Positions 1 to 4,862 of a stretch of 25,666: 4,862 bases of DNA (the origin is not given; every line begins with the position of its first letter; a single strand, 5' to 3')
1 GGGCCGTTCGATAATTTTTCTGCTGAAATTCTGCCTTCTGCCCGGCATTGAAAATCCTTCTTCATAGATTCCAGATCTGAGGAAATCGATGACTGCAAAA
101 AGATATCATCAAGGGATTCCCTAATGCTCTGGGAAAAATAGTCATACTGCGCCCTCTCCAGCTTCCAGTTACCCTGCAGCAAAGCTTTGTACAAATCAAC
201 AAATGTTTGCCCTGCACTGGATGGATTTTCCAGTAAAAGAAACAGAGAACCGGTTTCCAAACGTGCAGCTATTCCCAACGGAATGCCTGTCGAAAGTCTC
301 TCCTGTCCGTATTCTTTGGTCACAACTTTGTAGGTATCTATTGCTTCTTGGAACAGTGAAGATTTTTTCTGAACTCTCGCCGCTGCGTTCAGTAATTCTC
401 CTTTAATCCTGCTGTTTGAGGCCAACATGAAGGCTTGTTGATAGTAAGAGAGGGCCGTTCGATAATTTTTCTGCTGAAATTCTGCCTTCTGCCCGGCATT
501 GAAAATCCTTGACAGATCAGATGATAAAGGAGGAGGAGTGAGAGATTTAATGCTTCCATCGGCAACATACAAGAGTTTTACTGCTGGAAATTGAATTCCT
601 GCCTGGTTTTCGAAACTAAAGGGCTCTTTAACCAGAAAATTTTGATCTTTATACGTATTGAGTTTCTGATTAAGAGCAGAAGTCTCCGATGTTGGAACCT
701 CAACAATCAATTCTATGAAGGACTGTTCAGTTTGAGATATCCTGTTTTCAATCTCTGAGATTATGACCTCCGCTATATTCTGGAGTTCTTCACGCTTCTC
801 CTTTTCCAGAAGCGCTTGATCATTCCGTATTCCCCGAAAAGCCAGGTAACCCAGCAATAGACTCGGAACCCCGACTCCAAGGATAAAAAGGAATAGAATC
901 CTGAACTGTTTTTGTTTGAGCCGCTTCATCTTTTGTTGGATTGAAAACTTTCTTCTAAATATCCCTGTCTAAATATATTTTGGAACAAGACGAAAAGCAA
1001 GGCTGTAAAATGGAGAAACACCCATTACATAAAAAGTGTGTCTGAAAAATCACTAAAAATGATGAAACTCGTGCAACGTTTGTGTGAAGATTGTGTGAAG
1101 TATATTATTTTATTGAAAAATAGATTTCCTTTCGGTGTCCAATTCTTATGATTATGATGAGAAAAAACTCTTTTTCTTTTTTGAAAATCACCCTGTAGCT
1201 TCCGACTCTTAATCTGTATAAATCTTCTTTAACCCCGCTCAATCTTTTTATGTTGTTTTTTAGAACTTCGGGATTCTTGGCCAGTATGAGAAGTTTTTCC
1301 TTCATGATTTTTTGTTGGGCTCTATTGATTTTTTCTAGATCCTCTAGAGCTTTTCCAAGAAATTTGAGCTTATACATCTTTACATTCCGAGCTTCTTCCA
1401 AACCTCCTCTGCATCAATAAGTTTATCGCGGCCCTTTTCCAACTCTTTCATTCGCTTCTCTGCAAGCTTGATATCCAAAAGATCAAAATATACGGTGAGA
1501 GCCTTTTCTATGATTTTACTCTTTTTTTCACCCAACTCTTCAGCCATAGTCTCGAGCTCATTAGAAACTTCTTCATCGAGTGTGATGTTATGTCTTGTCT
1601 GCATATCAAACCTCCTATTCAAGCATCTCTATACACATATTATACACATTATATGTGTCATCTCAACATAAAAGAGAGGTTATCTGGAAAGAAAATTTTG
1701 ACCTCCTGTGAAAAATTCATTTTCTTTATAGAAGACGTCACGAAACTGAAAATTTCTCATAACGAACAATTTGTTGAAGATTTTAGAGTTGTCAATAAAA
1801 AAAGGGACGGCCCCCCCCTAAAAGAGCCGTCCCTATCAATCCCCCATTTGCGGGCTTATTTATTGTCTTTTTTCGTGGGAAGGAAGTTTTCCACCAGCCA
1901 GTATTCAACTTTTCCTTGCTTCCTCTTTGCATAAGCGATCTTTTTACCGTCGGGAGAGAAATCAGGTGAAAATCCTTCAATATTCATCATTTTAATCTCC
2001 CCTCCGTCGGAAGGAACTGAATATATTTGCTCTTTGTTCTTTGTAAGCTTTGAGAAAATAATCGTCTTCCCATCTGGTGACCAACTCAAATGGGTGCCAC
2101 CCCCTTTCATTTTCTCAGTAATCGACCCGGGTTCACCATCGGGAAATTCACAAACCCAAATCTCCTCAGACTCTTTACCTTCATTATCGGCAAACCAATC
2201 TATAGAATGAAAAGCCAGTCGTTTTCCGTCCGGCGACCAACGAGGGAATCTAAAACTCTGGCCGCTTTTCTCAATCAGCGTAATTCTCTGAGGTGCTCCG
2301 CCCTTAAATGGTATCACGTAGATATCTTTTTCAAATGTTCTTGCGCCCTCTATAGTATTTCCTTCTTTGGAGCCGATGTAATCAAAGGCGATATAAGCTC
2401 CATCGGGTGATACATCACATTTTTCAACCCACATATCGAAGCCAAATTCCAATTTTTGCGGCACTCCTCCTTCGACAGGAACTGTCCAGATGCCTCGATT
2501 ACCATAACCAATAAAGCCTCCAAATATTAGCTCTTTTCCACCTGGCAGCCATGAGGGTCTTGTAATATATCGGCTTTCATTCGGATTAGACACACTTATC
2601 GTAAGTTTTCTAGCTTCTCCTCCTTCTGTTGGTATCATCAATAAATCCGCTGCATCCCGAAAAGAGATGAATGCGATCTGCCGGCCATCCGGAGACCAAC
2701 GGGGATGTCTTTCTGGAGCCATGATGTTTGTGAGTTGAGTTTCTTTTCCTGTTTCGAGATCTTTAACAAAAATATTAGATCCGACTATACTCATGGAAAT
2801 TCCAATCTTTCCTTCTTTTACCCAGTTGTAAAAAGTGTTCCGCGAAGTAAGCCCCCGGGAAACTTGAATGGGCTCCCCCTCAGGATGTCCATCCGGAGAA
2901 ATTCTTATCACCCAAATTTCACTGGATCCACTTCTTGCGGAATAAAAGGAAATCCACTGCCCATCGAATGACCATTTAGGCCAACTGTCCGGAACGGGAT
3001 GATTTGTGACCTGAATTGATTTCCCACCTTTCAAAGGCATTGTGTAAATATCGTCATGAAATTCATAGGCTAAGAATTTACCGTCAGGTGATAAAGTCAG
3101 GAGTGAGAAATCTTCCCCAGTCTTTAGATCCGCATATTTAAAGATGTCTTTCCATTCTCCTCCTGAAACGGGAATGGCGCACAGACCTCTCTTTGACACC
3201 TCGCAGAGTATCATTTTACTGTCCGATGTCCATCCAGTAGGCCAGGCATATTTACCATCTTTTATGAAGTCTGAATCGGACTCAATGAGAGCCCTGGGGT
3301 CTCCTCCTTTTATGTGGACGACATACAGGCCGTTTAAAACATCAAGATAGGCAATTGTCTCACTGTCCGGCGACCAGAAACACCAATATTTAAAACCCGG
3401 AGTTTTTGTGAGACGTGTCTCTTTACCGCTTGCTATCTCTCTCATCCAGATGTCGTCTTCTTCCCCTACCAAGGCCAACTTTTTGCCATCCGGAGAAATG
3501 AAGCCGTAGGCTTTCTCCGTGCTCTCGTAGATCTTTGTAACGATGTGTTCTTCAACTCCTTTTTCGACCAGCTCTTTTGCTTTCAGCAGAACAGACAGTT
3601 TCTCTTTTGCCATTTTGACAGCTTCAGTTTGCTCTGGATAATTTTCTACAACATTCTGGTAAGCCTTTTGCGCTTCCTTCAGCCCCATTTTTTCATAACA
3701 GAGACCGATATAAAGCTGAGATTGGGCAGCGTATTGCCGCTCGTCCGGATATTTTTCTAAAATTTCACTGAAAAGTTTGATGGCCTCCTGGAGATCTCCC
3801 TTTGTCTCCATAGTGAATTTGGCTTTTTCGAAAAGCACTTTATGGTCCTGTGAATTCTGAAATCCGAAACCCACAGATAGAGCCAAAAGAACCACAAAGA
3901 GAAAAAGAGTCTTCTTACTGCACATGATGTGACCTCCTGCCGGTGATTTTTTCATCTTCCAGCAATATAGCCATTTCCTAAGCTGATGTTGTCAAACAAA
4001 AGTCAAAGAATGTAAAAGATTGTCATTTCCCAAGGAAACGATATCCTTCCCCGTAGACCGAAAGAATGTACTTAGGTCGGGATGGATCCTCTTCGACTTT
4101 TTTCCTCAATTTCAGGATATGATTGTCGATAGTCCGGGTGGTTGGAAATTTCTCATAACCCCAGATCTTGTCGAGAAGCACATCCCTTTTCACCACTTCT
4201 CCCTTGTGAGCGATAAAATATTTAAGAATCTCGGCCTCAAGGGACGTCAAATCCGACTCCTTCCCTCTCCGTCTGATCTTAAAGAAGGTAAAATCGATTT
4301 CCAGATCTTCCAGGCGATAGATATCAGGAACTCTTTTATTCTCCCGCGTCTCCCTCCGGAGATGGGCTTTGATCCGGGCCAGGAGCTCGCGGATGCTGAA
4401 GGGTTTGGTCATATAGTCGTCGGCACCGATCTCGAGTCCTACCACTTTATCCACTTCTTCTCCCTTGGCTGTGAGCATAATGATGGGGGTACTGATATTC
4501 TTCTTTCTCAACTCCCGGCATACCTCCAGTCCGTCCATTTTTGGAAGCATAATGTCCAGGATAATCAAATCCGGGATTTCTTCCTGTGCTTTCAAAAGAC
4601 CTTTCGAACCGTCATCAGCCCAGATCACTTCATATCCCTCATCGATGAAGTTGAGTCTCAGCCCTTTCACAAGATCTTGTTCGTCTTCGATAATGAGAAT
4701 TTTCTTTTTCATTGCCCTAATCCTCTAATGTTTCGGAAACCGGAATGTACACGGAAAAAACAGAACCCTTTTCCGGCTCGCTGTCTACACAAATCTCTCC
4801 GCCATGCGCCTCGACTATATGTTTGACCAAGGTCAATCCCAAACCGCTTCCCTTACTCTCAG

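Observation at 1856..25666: Tandem array of a three-component signalling unit: TPR-sensor kinase + OmpR regulator + exported TPR/PD40-propeller protein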

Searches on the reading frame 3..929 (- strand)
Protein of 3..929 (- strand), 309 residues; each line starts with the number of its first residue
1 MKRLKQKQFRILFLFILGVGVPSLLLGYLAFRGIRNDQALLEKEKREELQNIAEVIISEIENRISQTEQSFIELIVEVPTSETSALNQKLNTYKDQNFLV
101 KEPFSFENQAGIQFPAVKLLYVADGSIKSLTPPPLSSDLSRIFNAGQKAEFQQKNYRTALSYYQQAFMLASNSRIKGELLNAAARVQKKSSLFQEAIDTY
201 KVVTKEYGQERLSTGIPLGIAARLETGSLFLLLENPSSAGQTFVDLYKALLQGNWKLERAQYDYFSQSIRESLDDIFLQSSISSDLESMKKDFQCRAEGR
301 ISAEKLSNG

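Call 4: search_protein_families(library=pfam, proteins=[window:3-929:-], max_evalue=0.01)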
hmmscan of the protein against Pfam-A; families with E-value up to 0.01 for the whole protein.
window:3-929:- (309 aa): 1 family
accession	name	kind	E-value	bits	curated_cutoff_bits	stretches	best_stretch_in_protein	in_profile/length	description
PF13424.12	TPR_12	-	0.0055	17.3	30.1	0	150-201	13-69/77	Tetratricopeptide repeat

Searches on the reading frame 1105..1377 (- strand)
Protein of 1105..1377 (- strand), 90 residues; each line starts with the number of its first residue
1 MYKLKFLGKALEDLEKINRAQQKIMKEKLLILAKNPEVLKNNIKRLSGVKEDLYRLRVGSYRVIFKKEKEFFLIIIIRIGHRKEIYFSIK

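Call 79: search_protein_families(library=pfam, proteins=[window:1105-1377:-], max_evalue=0.01)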
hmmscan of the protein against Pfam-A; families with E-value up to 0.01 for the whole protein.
window:1105-1377:- (90 aa): 1 family
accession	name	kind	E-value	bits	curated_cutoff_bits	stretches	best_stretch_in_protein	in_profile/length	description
PF05016.21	ParE_toxin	-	2.2e-12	47.8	23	1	5-86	2-89/89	ParE toxin of type II toxin-antitoxin system, parDE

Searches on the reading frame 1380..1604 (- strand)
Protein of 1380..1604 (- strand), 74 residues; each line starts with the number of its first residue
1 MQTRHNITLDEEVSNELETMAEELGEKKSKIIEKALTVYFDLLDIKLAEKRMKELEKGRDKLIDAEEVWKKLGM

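Call 79: search_protein_families(library=pfam, proteins=[window:1380-1604:-], max_evalue=0.01)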
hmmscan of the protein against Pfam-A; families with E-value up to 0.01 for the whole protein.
window:1380-1604:- (74 aa): 2 families
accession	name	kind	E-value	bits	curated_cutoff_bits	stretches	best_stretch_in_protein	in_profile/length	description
PF12651.13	RHH_3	-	0.00059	20.2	21.6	1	3-38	3-38/44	Ribbon-helix-helix domain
PF09720.15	Unstab_antitox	-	0.0024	18.3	23.3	1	46-68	32-54/54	Putative addiction module component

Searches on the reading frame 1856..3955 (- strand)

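Call 4: search_protein_families(library=pfam, proteins=[window:1856-3955:-], max_evalue=0.01)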
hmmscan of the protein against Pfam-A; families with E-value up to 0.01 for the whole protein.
window:1856-3955:- (699 aa): 13 families
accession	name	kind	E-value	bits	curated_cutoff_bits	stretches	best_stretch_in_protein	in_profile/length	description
PF07676.18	PD40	-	6.5e-37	125.2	20.9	4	406-434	2-30/38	WD40-like Beta Propeller Repeat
PF00930.27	DPPIV_N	-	1.8e-20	73.4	22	0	135-186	31-82/354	Dipeptidyl peptidase IV (DPP IV) N-terminal region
PF25174.1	Beta-prop_THOC3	-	5.3e-12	45.7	305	0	615-691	86-161/272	THOC3 beta-propeller domain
PF13174.12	TPR_6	-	4.6e-09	36.8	26.3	1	79-108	2-32/33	Tetratricopeptide repeat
PF24817.1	WD40_WDHD1_1st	-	3.6e-07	30.1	109.9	0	263-297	205-239/291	WDHD1 first WD40 domain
PF25460.1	Beta-prop_Aladin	-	0.00017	21.3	171.1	0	376-427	116-168/340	Aladin seven-bladed propeller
PF02897.21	Peptidase_S9_N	-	0.00018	20.9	24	0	573-643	131-195/414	Prolyl oligopeptidase, N-terminal beta-propeller domain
PF12894.13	ANAPC4_WD40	-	0.0002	22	22.9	0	267-302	25-60/91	Anaphase-promoting complex subunit 4 WD40 domain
PF13428.12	TPR_14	-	0.00079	20.3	23.5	0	49-75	11-37/44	Tetratricopeptide repeat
PF10647.15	Gmad1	-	0.00083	19.7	20.5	1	416-471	26-74/251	Lipoprotein LpqB beta-propeller domain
PF14559.12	TPR_19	-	0.00093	19.9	25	1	53-120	5-68/68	Tetratricopeptide repeat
PF07719.23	TPR_2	-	0.0038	17.7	27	0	52-71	14-33/34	Tetratricopeptide repeat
PF13525.12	YfiO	-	0.0047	17.2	25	1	37-112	4-78/203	Outer membrane lipoprotein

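Call 8: search_protein_families(library=ncbifam, proteins=[window:1856-3955:-], max_evalue=0.001)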
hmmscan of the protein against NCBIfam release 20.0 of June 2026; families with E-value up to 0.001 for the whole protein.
window:1856-3955:- (699 aa): 10 families
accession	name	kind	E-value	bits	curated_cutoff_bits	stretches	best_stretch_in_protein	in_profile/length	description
TIGR02800.1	propeller_TolB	equivalog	7.3e-49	166.8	343.15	4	288-449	242-402/418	Tol-Pal system beta propeller repeat protein TolB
NF053518.1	DipepPtdsDpp5Prph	equivalog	1e-27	97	900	2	510-657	197-337/655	dipeptidyl-peptidase Dpp5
NF002183.0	PRK01029.1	equivalog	1.3e-25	90.3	405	3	324-456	284-415/429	Tol-Pal system protein TolB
NF033523.0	lasso_peptidase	equivalog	4e-24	85.3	400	0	412-477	87-147/638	Atxe2 family lasso peptide isopeptidase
TIGR03302.1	OM_YfiO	subfamily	7.2e-08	32.2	81.4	1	34-112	29-106/239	outer membrane protein assembly factor BamD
TIGR02795.1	tol_pal_ybgF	equivalog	1.2e-07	32.3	90.1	1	51-114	51-114/119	tol-pal system protein YbgF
NF003124.0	PRK04043.1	equivalog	2.4e-07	29.9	428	0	285-431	248-386/419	Tol-Pal system protein TolB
NF045725.1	TmcD_fam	equivalog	1.6e-05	24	440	0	623-687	310-371/412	electron transfer complex subunit TmcD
NF047507.1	TPR_BatC_Lepto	exception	7.1e-05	22.4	175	1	36-114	56-134/214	TPR repeat-containing protein BatC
NF053852.1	vesicle_Bd0635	exception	0.00044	19.9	250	1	36-123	136-221/223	CpoB-like predatory vesicle lipoprotein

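Call 99: search_protein_families(library=padloc, proteins=[window:1856-3955:-], max_evalue=0.001)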
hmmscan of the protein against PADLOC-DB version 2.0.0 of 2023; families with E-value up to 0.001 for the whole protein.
window:1856-3955:- (699 aa): 0 families

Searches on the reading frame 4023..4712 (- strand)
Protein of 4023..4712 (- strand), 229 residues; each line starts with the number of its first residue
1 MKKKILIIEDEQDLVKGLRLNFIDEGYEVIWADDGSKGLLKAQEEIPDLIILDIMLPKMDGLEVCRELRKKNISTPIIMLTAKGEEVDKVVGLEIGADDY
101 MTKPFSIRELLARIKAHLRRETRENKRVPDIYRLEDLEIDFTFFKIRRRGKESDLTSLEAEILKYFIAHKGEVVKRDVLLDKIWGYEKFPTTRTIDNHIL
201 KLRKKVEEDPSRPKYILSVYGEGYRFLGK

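Call 4: search_protein_families(library=pfam, proteins=[window:4023-4712:-], max_evalue=0.01)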
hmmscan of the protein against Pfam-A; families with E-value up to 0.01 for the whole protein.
window:4023-4712:- (229 aa): 2 families
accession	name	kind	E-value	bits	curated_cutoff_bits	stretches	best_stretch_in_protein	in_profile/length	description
PF00072.30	Response_reg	-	1.1e-32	113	30.2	1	5-115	1-111/111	Response regulator receiver domain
PF00486.34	Trans_reg_C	-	1.5e-24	86.3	26.2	1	150-226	1-77/77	Transcriptional regulatory protein, C terminal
